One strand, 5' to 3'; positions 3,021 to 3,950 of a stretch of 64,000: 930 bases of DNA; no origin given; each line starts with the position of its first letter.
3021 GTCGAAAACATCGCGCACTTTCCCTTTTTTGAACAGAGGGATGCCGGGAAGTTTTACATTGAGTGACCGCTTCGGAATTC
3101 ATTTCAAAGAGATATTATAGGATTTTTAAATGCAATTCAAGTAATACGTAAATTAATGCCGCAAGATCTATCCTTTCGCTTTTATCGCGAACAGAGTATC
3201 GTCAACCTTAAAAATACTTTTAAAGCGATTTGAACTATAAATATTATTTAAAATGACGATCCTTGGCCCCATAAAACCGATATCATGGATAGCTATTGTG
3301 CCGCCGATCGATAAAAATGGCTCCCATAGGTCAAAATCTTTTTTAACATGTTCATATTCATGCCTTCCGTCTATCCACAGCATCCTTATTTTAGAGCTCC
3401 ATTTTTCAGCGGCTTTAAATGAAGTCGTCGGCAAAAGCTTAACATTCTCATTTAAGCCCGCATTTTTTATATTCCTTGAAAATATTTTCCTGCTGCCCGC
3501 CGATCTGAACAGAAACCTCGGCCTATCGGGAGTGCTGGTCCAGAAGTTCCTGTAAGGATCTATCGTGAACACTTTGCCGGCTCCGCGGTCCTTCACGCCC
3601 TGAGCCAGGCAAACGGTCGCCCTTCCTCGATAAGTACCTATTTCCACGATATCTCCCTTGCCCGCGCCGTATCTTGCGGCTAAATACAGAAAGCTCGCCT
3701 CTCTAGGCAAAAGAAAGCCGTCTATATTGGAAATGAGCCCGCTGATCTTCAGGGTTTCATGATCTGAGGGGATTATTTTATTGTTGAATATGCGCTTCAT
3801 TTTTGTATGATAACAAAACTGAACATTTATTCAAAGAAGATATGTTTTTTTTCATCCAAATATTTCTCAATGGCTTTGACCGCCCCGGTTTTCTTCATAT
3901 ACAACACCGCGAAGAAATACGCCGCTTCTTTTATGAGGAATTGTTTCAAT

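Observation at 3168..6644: Radical SAM/SPASM maturase operon with three tandem paralogous substrates that all end in a free C-terminal Cys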

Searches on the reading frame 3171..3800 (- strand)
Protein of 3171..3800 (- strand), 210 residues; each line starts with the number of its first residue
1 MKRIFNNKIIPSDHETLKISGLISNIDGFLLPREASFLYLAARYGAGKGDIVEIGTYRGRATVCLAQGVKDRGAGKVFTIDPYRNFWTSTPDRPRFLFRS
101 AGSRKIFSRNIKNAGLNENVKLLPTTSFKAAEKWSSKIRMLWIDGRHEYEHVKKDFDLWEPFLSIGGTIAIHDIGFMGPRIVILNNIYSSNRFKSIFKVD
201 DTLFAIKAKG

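Call 3: search_protein_families(library=pfam, proteins=[window:3171-3800:-], max_evalue=0.1)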
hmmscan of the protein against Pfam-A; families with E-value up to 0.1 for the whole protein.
window:3171-3800:- (210 aa): 1 family
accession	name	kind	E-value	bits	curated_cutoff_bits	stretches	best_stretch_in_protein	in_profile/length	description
PF13578.12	Methyltransf_24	-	1.1e-25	91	26.3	1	52-174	1-105/105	Methyltransferase domain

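Call 4: search_protein_families(library=ncbifam, proteins=[window:3171-3800:-], max_evalue=0.1)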
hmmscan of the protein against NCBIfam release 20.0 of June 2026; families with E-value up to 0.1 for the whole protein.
window:3171-3800:- (210 aa): 0 families

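Call 50: search_protein_families(library=phrogs, proteins=[window:3171-3800:-], max_evalue=0.01)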
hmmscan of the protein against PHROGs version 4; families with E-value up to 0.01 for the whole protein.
window:3171-3800:- (210 aa): 1 family
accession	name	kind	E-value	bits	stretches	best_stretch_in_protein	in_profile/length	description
phrog_2675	-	other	1.7e-21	77.3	1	49-178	318-447/599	DNA methyltransferase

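Call 52: list_cluster_members(proteins=[P0001, P0003, P0004, P0070, P0077, P0078, window:3171-3800:-, window:2208-3038:-, window:6745-8073:-])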
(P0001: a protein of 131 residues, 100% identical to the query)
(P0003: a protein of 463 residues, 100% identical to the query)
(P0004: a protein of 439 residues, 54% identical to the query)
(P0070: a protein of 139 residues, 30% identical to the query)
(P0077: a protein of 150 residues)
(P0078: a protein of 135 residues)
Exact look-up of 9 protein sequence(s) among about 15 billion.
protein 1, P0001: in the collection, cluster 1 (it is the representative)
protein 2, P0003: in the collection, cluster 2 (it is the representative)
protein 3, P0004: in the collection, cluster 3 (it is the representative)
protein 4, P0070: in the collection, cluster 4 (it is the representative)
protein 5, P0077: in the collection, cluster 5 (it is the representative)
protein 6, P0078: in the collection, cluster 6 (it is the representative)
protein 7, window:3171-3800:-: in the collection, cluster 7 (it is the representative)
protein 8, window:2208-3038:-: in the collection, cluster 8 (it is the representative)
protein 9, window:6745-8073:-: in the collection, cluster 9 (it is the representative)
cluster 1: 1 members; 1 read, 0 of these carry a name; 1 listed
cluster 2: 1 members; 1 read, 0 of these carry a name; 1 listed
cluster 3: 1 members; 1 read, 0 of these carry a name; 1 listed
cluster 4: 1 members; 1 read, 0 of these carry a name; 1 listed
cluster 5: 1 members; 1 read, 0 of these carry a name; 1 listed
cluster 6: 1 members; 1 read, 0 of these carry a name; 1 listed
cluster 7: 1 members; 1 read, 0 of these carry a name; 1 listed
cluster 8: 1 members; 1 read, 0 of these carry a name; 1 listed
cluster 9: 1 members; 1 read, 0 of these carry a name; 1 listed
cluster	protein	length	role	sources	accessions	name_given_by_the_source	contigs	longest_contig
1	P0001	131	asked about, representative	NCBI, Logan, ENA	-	-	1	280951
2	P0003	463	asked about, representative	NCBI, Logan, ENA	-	-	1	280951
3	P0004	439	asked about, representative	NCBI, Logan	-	-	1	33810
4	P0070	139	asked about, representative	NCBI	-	-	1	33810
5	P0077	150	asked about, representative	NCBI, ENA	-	-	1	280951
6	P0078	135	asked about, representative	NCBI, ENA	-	-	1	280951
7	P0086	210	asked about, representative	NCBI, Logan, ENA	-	-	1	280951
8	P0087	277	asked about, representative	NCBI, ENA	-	-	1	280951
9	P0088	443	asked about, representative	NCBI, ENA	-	-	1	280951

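Call 57: search_protein_families(library=padloc, proteins=[window:3171-3800:-], max_evalue=0.01)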
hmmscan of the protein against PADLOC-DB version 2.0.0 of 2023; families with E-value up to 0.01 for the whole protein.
window:3171-3800:- (210 aa): 0 families

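Call 72: search_solved_structures(query=window:3171-3800:-, max_evalue=0.01)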
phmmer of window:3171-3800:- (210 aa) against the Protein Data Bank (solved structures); distinct sequences matched with E-value up to 0.01: 2.
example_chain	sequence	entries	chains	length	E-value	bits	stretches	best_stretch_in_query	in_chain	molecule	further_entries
6g7d_A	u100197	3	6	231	4e-16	62.7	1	18-176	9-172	Methyltransferase domain protein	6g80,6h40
2hnk_A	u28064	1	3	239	0.0019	21.3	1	4-107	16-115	SAM-dependent O-methyltransferase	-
